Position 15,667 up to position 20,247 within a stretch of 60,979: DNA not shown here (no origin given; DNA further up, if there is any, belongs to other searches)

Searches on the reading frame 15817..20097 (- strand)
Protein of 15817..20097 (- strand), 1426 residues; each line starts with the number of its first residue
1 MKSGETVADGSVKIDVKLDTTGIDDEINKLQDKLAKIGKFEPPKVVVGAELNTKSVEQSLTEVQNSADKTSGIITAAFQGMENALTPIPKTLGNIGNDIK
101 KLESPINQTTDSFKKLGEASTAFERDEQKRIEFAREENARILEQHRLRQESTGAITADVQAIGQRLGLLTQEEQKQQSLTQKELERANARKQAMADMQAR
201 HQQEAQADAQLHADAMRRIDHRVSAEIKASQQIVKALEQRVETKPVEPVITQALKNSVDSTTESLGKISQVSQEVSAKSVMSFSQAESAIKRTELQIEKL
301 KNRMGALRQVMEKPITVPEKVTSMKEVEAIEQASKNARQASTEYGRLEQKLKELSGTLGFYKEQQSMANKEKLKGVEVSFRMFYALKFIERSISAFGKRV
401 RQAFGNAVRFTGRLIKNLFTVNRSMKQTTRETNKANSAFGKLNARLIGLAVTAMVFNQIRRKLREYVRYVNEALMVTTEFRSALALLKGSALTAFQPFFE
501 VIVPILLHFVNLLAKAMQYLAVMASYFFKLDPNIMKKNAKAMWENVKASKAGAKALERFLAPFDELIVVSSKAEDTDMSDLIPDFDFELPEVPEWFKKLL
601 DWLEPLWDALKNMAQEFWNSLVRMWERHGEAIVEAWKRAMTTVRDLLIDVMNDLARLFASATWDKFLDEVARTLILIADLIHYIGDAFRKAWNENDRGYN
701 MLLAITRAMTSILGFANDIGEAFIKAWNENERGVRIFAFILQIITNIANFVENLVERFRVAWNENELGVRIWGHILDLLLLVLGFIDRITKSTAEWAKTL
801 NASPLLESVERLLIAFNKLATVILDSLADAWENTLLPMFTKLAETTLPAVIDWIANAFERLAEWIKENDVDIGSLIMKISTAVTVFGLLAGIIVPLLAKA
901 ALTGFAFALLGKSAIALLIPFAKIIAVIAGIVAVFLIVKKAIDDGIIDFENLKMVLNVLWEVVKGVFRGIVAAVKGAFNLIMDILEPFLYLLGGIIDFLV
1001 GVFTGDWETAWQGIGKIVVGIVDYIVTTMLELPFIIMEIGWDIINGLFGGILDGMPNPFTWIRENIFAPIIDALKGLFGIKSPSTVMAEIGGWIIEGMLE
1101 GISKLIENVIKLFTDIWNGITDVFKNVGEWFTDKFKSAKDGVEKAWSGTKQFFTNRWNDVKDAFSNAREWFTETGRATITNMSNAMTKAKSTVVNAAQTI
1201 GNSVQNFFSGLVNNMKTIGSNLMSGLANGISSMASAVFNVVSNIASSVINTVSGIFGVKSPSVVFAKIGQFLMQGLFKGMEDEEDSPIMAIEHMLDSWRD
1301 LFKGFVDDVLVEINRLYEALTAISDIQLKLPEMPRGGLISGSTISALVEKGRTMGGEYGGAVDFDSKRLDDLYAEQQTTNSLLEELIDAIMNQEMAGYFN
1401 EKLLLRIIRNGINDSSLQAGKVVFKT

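Call 19: search_protein_families(library=phrogs, proteins=[window:15817-20097:-], max_evalue=0.001)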
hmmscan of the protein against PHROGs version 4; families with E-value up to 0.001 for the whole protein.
window:15817-20097:- (1426 aa): 26 families (the best 25 are shown)
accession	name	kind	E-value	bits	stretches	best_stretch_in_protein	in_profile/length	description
phrog_1535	-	tail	1.3e-86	292.8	2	9-1051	4-1029/1152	tail length tape measure protein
phrog_1272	-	tail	1.1e-48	166.9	5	1195-1283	1418-1507/1606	tail length tape measure protein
phrog_58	-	tail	1.3e-43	150.7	2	1108-1285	792-987/1544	tail length tape measure protein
phrog_305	-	tail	1.9e-39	137.1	3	1066-1302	523-756/1001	tail length tape measure protein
phrog_5493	-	tail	1.1e-32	114.3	2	1102-1299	837-1028/1102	tail length tape measure protein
phrog_1686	-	tail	1.4e-28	100.3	1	1038-1284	887-1120/1224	tail length tape measure protein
phrog_1204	-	tail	5.6e-27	95.1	2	1166-1286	1242-1362/1483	tail protein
phrog_4200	-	tail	1.5e-25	90.8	1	825-1364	129-619/732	tail length tape measure protein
phrog_37543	-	unknown function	2.3e-22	80.4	2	685-861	239-413/622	-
phrog_167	-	tail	5.9e-22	78.3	1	76-1242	39-1008/1555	tail length tape measure protein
phrog_4372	-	tail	3e-20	72.3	1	953-1309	1201-1572/1681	tail length tape measure protein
phrog_991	-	tail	7.1e-19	67.9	3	1043-1258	600-803/1966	tail length tape measure protein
phrog_5448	-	tail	8.4e-18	63.7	1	712-1284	1548-1998/3103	tail length tape measure protein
phrog_8462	-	tail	2.3e-16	60.6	2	1102-1282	324-520/672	tail length tape measure protein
phrog_25849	-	unknown function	5.9e-11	42.6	1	1151-1282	326-458/544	-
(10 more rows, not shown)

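Call 20: search_protein_families(library=pfam, proteins=[window:15817-20097:-], max_evalue=0.01)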
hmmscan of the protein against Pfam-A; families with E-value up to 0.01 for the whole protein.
window:15817-20097:- (1426 aa): 1 family
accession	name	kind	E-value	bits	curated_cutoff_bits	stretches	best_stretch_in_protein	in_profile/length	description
PF09718.15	Tape_meas_lam_C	-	0.0026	18.2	23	0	61-86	16-41/76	Lambda phage tail tape-measure protein (Tape_meas_lam_C)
